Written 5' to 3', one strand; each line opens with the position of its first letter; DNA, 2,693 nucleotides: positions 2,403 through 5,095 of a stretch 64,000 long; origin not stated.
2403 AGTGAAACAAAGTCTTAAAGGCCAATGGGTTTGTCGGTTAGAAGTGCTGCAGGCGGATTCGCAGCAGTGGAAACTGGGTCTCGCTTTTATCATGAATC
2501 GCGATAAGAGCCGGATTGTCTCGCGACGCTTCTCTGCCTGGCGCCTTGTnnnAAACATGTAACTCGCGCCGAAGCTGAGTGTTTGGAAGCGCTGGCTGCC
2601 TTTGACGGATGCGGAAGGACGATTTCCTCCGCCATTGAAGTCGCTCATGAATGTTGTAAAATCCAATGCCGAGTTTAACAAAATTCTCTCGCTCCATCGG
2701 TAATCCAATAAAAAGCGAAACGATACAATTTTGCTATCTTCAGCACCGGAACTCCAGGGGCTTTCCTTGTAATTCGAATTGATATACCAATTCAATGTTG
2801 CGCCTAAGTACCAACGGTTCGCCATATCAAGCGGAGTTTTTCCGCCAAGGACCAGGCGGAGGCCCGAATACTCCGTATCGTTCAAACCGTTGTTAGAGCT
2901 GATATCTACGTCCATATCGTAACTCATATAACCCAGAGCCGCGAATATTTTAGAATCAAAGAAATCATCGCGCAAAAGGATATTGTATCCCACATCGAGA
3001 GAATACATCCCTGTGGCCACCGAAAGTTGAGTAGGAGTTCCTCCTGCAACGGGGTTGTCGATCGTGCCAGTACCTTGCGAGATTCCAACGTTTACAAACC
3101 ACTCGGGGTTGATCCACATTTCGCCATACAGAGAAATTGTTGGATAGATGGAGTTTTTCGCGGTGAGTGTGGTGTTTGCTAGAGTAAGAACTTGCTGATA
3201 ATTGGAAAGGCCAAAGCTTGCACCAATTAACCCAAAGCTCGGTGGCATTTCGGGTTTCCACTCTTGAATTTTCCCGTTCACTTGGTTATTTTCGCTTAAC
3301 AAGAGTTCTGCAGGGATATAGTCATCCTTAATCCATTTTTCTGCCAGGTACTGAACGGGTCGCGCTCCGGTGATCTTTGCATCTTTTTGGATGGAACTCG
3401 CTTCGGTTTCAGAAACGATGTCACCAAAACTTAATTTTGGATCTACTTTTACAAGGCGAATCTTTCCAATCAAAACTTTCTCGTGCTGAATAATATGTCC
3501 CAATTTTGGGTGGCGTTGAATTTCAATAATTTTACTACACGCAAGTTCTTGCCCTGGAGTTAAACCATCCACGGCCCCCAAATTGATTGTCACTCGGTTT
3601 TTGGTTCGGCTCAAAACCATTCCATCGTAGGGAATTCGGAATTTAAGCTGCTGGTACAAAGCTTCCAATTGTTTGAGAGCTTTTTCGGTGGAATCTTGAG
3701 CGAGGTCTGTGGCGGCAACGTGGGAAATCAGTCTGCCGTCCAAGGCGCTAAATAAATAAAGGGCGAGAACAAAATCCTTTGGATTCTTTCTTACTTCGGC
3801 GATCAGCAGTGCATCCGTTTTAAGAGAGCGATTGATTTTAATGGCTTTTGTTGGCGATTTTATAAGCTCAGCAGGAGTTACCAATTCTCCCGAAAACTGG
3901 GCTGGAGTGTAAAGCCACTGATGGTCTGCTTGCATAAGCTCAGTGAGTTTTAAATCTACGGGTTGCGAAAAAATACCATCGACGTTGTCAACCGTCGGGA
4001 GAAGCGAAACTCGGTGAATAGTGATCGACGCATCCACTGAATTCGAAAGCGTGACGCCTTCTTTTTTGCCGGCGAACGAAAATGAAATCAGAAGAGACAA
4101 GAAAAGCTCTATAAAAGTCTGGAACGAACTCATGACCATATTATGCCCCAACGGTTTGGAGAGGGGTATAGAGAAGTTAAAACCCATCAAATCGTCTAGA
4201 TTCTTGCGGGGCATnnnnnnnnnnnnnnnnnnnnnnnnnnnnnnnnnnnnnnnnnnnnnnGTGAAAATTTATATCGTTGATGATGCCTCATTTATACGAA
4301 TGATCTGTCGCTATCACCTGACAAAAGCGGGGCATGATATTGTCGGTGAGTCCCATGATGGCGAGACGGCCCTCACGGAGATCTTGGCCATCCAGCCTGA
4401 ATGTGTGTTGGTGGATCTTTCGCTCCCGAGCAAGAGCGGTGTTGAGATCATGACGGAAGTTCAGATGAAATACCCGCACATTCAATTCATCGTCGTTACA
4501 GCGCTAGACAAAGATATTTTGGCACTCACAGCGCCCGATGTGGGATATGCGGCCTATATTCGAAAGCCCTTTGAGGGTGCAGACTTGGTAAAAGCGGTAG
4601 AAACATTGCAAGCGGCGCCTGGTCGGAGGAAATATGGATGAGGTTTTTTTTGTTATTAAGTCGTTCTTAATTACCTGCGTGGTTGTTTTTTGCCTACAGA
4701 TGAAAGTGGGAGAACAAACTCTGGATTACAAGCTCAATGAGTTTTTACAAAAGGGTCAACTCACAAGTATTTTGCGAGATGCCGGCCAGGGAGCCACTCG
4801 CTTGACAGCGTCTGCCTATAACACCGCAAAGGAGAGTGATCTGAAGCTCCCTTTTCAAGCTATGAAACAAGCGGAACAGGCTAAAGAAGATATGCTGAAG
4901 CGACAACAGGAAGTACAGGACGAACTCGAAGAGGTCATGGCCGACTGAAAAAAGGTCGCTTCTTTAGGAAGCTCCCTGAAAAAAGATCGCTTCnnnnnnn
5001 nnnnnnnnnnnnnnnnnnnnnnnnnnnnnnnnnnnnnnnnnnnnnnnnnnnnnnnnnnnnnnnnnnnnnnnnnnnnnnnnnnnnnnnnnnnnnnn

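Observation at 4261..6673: CheY-like regulator coupled to a small anchored, charged protein, converging on the YD-repeat gene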

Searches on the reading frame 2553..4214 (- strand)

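Call 3: search_protein_families(library=pfam, proteins=[window:2553-4214:-], max_evalue=0.01)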
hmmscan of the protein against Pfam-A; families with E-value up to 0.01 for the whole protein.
window:2553-4214:- (554 aa): 1 family
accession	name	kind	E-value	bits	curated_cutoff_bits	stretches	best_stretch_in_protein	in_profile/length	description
PF13505.12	OMP_b-brl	-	0.00024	21.8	28.7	1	330-476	24-152/175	Outer membrane protein beta-barrel domain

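Call 39: search_protein_families(library=ncbifam, proteins=[window:2553-4214:-], max_evalue=0.01)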
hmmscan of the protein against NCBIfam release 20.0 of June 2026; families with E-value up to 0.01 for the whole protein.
window:2553-4214:- (554 aa): 0 families

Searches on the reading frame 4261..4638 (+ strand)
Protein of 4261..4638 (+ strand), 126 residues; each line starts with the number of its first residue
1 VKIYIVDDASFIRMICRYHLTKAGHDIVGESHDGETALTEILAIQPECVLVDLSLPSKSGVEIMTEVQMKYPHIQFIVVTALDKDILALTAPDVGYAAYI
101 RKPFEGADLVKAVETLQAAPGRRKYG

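Call 3: search_protein_families(library=pfam, proteins=[window:4261-4638:+], max_evalue=0.01)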
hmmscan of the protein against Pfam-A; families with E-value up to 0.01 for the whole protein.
window:4261-4638:+ (126 aa): 1 family
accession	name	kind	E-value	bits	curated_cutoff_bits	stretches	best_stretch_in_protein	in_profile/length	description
PF00072.30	Response_reg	-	1e-19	71.2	30.2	1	3-114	1-111/111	Response regulator receiver domain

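Call 39: search_protein_families(library=ncbifam, proteins=[window:4261-4638:+], max_evalue=0.01)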
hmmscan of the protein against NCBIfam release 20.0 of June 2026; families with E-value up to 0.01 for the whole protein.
window:4261-4638:+ (126 aa): 92 families (the best 25 are shown)
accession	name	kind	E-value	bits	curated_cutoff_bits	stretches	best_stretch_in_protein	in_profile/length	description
NF040534.1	resp_reg_YycF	equivalog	1.6e-18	66.8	340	1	2-114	2-112/231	response regulator YycF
NF041367.1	CheY_Halo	equivalog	1.7e-16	60.6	200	1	4-115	2-112/114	chemotaxis protein CheY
TIGR01818.1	ntrC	equivalog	1.1e-14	54.1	558.6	1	3-115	1-112/463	nitrogen regulation protein NR(I)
NF047785.1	respo_reg_MadR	equivalog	1.1e-13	51.1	300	1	1-117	1-121/209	MadR family response regulator transcription factor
TIGR02154.1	PhoB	equivalog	1.4e-13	50.6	296.2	1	2-115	4-118/226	phosphate regulon transcriptional regulator PhoB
NF011896.0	PRK15369.1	equivalog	4e-13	49.5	242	1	1-116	4-120/211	two component system response regulator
NF006900.1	PRK09390.1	equivalog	5.9e-13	48.8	255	1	2-117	6-120/203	response regulator FixJ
NF045944.1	ResRegRpaBCyano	equivalog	1.1e-12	47.8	330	1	5-115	2-110/229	response regulator transcription factor RpaB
NF007018.1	PRK09483.1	equivalog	3.8e-12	46.3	280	1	2-118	3-120/217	UvrY/SirA/GacA family response regulator transcription factor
NF006623.1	PRK09191.1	subfamily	7.7e-12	45.5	240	1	2-113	139-248/258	PhyR family response regulator anti-anti-sigma factor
NF040689.1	MtrAB_MtrA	equivalog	8.5e-12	44.9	300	1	3-114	1-110/219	MtrAB system response regulator MtrA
NF001965.0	PRK00742.1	subfamily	1.1e-11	44.6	293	1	1-107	4-112/357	chemotaxis-specific protein-glutamate methyltransferase CheB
NF008469.0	PRK11361.1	equivalog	1.1e-11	44.1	714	1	2-110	6-113/461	acetoacetate metabolism transcriptional regulator AtoC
NF008176.1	PRK10923.1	equivalog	2.6e-11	42.8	620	1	2-114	5-116/469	nitrogen regulation protein NR(I)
NF007419.0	PRK09958.1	equivalog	2.7e-11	43.4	251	1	1-116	1-116/204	acid-sensing system DNA-binding response regulator EvgA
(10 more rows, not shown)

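Call 59: search_solved_structures(query=window:4261-4638:+, max_evalue=0.000001)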
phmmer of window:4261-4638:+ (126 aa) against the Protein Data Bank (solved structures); distinct sequences matched with E-value up to 0.000001: 116 (the best 60 are shown).
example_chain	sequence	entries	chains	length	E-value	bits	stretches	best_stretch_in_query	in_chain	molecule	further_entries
6er7_A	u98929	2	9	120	3.2e-19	72.3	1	2-114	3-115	120aa long hypothetical chemotaxis protein (CheY)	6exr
1tmy_A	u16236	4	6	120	5.2e-18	68.4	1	2-114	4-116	CHEY PROTEIN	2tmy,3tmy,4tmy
1u0s_Y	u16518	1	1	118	5.6e-18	68.3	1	2-114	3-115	Chemotaxis protein cheY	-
4iga_A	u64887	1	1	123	5.7e-18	68.3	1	2-114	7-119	Chemotaxis protein CheY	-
3f6p_A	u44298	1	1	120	4.1e-17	65.5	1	2-114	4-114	Transcriptional regulatory protein yycF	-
2zwm_A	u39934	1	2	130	5e-17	65.2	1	2-114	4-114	Transcriptional regulatory protein yycF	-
4qyw_A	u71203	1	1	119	7e-17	64.8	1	2-114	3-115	Chemotaxis protein CheY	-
6c40_B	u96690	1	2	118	7.6e-17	64.6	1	2-114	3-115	Chemotaxis protein CheY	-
9rhz_C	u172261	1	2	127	2.2e-16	63.2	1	2-113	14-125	Chemotaxis protein CheY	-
1s8n_A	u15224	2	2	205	1e-14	57.8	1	2-115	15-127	putative antiterminator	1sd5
8q52_A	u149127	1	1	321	1.5e-14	57.3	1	2-104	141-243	Leucine-specific-binding protein,Chemotaxis protein CheY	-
8fk2_A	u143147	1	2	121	3.5e-14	56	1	2-114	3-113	Putative response regulator CovR VicR-like protein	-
6ekg_Y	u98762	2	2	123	9.7e-13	51.4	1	2-111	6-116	Chemotaxis protein CheY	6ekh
1nxo_A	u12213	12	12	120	1.1e-12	51.2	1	2-116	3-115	DNA-binding response regulator | Response regulator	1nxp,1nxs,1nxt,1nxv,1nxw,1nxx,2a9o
6eb7_A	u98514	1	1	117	1.2e-12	51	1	2-115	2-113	DNA-binding response regulator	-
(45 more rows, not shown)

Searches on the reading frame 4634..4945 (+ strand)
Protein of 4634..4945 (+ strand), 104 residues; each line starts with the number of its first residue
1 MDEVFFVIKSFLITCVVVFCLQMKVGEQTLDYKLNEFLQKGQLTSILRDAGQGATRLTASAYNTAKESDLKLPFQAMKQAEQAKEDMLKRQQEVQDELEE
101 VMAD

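Call 3: search_protein_families(library=pfam, proteins=[window:4634-4945:+], max_evalue=0.01)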
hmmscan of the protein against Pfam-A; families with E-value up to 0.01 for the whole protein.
window:4634-4945:+ (104 aa): 0 families

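Call 7: find_homologous_proteins(query=window:4634-4945:+, max_evalue=0.01)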
Query window:4634-4945:+ (104 aa): 18 proteins with E <= 0.01 among 18 candidates.
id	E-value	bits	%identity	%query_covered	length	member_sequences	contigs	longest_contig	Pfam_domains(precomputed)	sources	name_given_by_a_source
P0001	1.7e-56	206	96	100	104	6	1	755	-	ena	-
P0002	2.4e-52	193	89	100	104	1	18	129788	-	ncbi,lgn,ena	-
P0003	1.7e-48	180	84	100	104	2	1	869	-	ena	-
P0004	5.9e-48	179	82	100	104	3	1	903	-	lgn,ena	-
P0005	1.0e-46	175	79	100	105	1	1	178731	-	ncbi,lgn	-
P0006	2.4e-46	173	79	100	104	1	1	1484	-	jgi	jgi:hypothetical protein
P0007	1.1e-45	171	80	97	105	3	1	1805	-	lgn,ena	-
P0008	2.7e-45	170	74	100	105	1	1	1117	-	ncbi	-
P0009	6.4e-37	143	88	79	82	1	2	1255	-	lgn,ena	-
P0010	2.5e-32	129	60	97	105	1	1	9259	-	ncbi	-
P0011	7.7e-32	127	60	98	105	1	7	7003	-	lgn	-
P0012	5.5e-31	124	56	97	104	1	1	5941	-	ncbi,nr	ncbi:hypothetical protein K2X05_12800 [bacterium]|nr:hypothetical protein [bacterium]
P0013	1.3e-30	123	60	98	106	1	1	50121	-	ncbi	-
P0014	2.4e-29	119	57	98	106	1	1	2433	-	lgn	-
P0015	1.3e-28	117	60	97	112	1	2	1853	-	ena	-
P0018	6.2e-13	67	41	92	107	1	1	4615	-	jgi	jgi:hypothetical protein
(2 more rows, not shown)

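Call 17: find_homologous_proteins(query=A1, max_evalue=0.001)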
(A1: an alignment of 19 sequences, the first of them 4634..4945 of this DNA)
Query A1 (19 sequences) (104 aa, profile of the alignment): 30 proteins with E <= 0.001 among 1447 candidates.
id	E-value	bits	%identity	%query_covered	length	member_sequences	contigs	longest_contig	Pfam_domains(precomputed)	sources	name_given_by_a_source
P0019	2.9e-29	119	32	30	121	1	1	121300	-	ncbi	-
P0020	1.7e-27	114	29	30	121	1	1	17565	-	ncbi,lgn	-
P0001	2.9e-27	113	96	100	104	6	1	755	-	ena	-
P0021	3.9e-27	113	39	52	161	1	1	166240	-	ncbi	ncbi:MAG: hypothetical protein AB8E15_00530 [Bdellovibrionales bacterium]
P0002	8.1e-27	112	89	100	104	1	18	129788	-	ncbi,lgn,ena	-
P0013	2.3e-26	110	60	98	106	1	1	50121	-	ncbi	-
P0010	2.6e-26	110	60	97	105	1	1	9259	-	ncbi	-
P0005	3.2e-26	110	79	100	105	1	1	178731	-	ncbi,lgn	-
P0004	4.3e-26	109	82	100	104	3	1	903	-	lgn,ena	-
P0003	5.0e-26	109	84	100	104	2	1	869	-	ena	-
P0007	6.0e-26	109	80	97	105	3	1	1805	-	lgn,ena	-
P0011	7.9e-26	108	60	98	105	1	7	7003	-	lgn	-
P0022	1.1e-25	108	45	30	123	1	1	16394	-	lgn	-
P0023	1.5e-25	107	26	66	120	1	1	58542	-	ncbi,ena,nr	ncbi:MAG: hypothetical protein A4S09_10620 [Proteobacteria bacterium SG_bin7]|nr:MAG: hypothetical p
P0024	2.2e-25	107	26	30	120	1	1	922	-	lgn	-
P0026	6.5e-24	102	29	30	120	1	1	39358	-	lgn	-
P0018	6.3e-14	70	41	92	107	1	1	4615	-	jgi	jgi:hypothetical protein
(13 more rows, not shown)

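Call 37: search_protein_families(library=pfam, alignment_id=A1, max_evalue=1)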
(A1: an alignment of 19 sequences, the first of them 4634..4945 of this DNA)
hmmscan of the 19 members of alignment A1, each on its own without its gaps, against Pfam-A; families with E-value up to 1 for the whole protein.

A. member 1, window:4634-4945:+ (104 aa): 0 families

B. families by the number of members that match (of 19 scanned): 12 families
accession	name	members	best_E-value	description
PF09763.15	Sec3_CC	1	0.0062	Exocyst complex component Sec3, coiled-coil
PF10456.14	BAR_3_WASP_bdg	1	0.0089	WASP-binding domain of Sorting nexin protein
PF06813.19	Nodulin-like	1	0.021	Nodulin-like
PF16272.10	DUF4925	1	0.028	Domain of unknown function (DUF4925)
PF00585.24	Thr_dehydrat_C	1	0.035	C-terminal regulatory domain of Threonine dehydratase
PF15188.11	CCDC-167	1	0.042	Coiled-coil domain-containing protein 167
PF19788.4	DUF6272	1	0.059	Family of unknown function (DUF6272)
PF00447.23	HSF_DNA-bind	1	0.067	HSF-type DNA-binding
PF09622.15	DUF2391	1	0.071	Putative integral membrane protein (DUF2391)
PF05957.18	DUF883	1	0.11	DUF883 N-terminal domain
PF19065.6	P8_CR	1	0.11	Minor capsid protein P8 central region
PF21233.3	RIOX1_C_WH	1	0.13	Ribosomal oxygenase 1, C-terminal winged helix domain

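Call 39: search_protein_families(library=ncbifam, proteins=[window:4634-4945:+], max_evalue=0.01)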
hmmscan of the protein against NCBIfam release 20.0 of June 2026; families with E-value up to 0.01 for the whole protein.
window:4634-4945:+ (104 aa): 0 families

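Call 41: search_protein_representatives(alignment_id=A3)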
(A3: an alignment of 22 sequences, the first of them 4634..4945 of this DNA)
Query: 22 sequences, 106 profile positions. Proteins with E-value up to 0.001 (for the whole library): 677; up to 1e-10: 372; up to 1e-30: 1. The best 150 are listed.
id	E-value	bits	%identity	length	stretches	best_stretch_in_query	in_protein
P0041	1.5e-36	140.9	-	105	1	1-105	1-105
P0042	7.5e-28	112.9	-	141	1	1-105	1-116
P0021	1.8e-25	105.2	-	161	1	1-100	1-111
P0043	2.3e-25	104.9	-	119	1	1-105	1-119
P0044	6.4e-24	100.2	-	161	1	1-105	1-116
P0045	9.5e-24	99.7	-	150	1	1-101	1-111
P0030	1.8e-23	98.7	-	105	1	8-101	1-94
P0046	2.0e-22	95.4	-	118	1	1-104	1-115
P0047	3.9e-22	94.5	-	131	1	1-103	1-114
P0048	1.3e-21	92.8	-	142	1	1-100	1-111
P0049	1.7e-21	92.4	-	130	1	1-100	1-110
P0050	3.0e-21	91.6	-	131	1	1-104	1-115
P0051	3.6e-21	91.4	-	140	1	1-102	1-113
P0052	3.8e-21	91.3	-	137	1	1-103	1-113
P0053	7.5e-21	90.4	-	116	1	1-103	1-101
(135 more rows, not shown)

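Call 42: predict_structure(alignment_id=A3)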
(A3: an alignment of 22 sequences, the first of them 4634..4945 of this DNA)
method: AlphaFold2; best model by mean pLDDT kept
length: 104 residues; sequences in the alignment: 22
mean_pLDDT: 62.8   pTM: 0.23
mean pLDDT of the five models: 62.8, 62.7, 61.2, 58.9, 55.2
residues with pLDDT >= 90: 0; 70-90: 33; 50-70: 55; < 50: 16
segments of 3 or more residues with pLDDT < 50: 41-44, 66-72
pLDDT, mean of each block of 10 residues (from residue 1): 82 80 54 55 50 54 49 57 72 74 63
secondary structure, 60 per line:
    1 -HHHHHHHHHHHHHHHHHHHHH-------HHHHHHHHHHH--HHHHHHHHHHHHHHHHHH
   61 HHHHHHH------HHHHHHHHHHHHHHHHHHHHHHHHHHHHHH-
elements in order: H2-22 H30-40 H43-67 H74-103

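Call 55: find_encoding_contigs(protein=P0018, flank=4000, max_places=2)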
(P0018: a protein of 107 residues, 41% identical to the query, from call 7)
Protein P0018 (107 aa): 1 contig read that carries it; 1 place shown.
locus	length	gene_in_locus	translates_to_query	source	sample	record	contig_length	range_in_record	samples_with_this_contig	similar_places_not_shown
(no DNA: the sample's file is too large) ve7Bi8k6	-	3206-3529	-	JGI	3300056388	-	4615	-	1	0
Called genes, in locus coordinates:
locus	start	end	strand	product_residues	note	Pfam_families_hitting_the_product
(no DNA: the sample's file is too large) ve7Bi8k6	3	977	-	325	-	?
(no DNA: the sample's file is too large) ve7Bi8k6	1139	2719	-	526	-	-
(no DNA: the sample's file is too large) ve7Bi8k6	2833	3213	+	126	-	PF00072:Response_reg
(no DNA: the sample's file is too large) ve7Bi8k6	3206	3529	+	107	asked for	-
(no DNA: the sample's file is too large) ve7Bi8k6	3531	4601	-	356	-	PF05593:RHS_repeat (faint), PF25023:TEN_YD-shell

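Call 56: find_encoding_contigs(protein=P0026, flank=5000, max_places=2)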
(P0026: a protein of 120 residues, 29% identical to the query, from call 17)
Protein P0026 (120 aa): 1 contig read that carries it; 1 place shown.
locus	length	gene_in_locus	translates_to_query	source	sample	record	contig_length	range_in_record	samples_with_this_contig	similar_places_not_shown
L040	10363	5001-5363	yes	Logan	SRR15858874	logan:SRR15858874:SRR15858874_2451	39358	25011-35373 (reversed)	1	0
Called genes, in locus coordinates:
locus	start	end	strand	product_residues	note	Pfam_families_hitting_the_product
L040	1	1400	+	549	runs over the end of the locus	PF00118:Cpn60_TCP1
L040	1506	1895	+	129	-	PF07291:MauE (weak), PF07681:DoxX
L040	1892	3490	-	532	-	-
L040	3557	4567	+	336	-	-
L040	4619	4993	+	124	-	PF00072:Response_reg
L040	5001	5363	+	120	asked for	-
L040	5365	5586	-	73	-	-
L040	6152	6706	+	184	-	PF01797:Y1_Tnp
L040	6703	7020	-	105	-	-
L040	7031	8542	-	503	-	PF20148:DUF6531, PF25023:TEN_YD-shell (faint), PF05593:RHS_repeat (faint)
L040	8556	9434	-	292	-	PF00482:T2SSF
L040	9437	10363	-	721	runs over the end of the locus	PF01656:CbiA, PF02374:ArsA_ATPase (faint), PF10609:ParA (faint), PF10662:PduV-EutP (faint), PF00437:T2SSE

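Call 57: find_encoding_contigs(protein=P0022, flank=5000, max_places=2)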
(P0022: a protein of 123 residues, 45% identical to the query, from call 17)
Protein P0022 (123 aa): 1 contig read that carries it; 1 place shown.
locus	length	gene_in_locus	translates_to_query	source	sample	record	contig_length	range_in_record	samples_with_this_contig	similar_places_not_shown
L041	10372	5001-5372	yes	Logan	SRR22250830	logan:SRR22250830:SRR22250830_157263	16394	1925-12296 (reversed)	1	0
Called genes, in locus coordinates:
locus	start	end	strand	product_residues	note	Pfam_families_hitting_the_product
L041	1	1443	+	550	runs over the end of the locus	-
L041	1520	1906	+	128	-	PF07681:DoxX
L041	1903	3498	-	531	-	-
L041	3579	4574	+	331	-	-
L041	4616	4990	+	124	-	PF00072:Response_reg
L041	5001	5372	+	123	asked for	-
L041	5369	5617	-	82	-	-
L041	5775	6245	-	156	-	-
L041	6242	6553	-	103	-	-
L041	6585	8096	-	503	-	PF20148:DUF6531, PF05593:RHS_repeat (faint), PF25023:TEN_YD-shell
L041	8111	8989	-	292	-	PF00482:T2SSF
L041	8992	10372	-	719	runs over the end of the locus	PF01656:CbiA, PF06564:CBP_BcsQ (faint), PF10609:ParA (faint), PF13614:AAA_31 (weak), PF00437:T2SSE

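Call 58: search_solved_structures(query=A3, max_evalue=5)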
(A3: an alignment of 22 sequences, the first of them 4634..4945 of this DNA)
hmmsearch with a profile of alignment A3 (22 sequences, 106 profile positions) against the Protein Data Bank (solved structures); distinct sequences matched with E-value up to 5: 15.
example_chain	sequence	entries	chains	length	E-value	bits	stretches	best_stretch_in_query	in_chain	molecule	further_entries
9zpo_A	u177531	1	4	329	0.39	14.1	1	12-104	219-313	Intermediate conductance calcium-activated potassium channel protein 4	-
9y5q_A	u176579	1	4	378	0.42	13.9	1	12-104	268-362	Intermediate conductance calcium-activated potassium channel protein 4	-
9zrk_A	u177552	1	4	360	0.47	13.8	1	12-104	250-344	Intermediate conductance calcium-activated potassium channel protein 4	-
9ed1_A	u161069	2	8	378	0.52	13.7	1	12-104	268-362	Intermediate conductance calcium-activated potassium channel protein 4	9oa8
6cnm_A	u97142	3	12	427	0.57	13.5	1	12-104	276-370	Intermediate conductance calcium-activated potassium channel protein 4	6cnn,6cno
9o48_A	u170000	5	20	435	0.67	13.3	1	14-104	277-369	Intermediate conductance calcium-activated potassium channel protein 4,Small conductance c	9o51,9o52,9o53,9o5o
1kkd_A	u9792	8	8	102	0.68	13.3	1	29-96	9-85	Small conductance calcium-activated potassium channel protein 2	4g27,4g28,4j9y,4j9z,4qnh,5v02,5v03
1g4y_B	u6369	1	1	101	0.71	13.2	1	29-96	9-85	CALCIUM-ACTIVATED POTASSIUM CHANNEL RSK2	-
9o85_A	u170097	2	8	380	1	12.7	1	14-95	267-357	Small conductance calcium-activated potassium channel protein 2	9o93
9zrl_A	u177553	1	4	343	1.2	12.5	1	12-102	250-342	Intermediate conductance calcium-activated potassium channel protein 4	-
8v2g_A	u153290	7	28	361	1.2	12.4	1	14-90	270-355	Small conductance calcium-activated potassium channel protein 2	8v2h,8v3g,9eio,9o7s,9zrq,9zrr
9vu9_A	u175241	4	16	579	1.3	12.3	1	14-95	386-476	Small conductance calcium-activated potassium channel protein 2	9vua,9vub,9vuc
7oyc_D1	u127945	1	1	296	1.7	12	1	29-98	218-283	Rpl5-b protein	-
8rz0_A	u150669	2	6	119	3.4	11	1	43-104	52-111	RH5-34EM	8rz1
2xny_M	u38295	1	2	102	3.9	10.8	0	73-105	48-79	M PROTEIN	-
